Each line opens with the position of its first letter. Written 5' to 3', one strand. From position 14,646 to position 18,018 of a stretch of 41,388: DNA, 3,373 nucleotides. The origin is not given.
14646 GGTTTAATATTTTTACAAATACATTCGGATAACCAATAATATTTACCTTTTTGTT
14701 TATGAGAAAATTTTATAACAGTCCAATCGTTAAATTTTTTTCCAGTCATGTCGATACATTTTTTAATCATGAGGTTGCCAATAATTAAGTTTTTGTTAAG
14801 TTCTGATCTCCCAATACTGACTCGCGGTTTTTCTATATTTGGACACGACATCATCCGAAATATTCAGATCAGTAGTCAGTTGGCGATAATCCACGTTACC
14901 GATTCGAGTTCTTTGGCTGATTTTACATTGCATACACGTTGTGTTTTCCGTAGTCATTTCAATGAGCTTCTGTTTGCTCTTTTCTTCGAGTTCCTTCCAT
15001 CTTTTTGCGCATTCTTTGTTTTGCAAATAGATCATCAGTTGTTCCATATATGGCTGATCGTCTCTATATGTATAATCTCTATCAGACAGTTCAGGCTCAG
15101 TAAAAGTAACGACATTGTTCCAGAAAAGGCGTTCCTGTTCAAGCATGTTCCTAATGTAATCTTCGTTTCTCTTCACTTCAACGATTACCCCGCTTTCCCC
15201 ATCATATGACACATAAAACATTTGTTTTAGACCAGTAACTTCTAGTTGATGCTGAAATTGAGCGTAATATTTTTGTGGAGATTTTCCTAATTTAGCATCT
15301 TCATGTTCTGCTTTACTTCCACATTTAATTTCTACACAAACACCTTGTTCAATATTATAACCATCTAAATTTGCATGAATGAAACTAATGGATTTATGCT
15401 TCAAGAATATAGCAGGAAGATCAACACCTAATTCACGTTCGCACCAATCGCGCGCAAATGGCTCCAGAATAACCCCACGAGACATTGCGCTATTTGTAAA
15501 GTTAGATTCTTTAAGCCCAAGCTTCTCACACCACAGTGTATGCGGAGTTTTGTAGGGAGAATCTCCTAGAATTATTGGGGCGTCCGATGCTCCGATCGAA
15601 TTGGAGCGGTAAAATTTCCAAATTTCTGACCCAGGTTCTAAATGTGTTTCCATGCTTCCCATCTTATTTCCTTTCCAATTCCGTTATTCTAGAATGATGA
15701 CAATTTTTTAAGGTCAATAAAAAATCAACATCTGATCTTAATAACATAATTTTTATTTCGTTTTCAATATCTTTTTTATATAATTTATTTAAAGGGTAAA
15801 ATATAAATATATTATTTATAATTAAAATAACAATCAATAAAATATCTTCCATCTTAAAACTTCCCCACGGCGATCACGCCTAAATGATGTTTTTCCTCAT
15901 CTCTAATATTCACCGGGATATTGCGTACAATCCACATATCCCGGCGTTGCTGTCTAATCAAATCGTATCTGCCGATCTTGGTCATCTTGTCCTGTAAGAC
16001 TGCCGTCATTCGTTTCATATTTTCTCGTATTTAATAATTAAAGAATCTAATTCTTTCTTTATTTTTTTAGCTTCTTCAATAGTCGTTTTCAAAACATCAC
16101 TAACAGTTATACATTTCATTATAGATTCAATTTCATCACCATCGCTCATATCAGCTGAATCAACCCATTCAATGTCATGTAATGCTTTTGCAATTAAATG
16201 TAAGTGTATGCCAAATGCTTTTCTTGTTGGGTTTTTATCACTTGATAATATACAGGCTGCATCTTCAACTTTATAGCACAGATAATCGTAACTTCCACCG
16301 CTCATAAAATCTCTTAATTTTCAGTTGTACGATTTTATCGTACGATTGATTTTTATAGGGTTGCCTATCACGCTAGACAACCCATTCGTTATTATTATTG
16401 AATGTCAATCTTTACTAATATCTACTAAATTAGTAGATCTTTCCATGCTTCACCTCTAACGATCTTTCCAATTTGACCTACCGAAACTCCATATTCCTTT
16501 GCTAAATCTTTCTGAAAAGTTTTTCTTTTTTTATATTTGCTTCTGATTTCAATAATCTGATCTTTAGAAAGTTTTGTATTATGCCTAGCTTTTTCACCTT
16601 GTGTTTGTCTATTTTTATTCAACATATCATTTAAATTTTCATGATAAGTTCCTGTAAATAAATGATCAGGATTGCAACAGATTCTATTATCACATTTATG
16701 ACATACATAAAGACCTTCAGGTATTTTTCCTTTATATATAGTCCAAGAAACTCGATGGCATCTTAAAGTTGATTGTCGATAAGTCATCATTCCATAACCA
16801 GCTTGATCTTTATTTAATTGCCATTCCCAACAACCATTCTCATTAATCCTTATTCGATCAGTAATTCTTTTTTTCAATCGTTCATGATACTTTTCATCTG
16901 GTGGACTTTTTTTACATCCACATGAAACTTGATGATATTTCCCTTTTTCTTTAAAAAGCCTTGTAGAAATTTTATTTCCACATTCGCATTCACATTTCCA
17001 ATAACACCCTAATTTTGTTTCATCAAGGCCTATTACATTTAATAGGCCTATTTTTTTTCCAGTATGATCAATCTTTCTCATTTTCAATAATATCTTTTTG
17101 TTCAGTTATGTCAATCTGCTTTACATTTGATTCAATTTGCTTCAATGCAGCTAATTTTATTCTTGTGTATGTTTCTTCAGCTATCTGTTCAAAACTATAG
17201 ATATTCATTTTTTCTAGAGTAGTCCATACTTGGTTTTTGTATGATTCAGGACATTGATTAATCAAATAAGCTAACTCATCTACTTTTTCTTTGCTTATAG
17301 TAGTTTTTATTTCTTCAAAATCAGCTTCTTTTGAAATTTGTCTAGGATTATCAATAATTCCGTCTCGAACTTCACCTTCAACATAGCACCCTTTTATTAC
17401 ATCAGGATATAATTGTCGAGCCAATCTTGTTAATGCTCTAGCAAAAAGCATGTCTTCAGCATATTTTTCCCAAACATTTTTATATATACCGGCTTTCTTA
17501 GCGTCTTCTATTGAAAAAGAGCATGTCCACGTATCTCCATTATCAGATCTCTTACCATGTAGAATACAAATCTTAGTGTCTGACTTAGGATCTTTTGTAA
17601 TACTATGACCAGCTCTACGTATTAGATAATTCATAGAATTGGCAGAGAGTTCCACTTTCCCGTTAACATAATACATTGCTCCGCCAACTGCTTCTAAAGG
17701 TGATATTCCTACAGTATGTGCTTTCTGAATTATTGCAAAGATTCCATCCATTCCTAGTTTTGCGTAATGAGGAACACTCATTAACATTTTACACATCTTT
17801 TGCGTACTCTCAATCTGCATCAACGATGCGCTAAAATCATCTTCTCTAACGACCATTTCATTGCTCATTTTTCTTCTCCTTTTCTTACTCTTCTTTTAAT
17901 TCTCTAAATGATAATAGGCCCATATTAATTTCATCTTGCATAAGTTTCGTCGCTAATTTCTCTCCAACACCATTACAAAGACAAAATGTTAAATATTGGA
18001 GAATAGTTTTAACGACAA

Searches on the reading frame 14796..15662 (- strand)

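Call 67: search_protein_families(library=phrogs, max_evalue=0.00001, proteins=[window:14796-15662:-])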
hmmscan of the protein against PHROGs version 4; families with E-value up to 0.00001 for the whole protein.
window:14796-15662:- (288 aa): 3 families
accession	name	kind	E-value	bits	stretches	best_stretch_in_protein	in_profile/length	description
phrog_434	-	DNA, RNA and nucleotide metabolism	1.7e-49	170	1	4-287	49-360/372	RecE-like recombination exonuclease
phrog_149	-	DNA, RNA and nucleotide metabolism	1.6e-14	54.2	1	39-189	636-798/1242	exonuclease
phrog_7655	-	DNA, RNA and nucleotide metabolism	3.6e-14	53.5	1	8-157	6-156/551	RecE-like recombination exonuclease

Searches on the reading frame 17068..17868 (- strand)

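Call 67: search_protein_families(library=phrogs, max_evalue=0.00001, proteins=[window:17068-17868:-])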
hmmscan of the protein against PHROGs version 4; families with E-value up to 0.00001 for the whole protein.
window:17068-17868:- (266 aa): 2 families
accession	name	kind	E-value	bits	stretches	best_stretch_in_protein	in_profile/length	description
phrog_4171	-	DNA, RNA and nucleotide metabolism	2.7e-13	51.3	1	23-161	48-202/392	RecT-like ssDNA annealing protein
phrog_561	-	DNA, RNA and nucleotide metabolism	7.4e-12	46.4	1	45-195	331-497/633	RecT-like ssDNA annealing protein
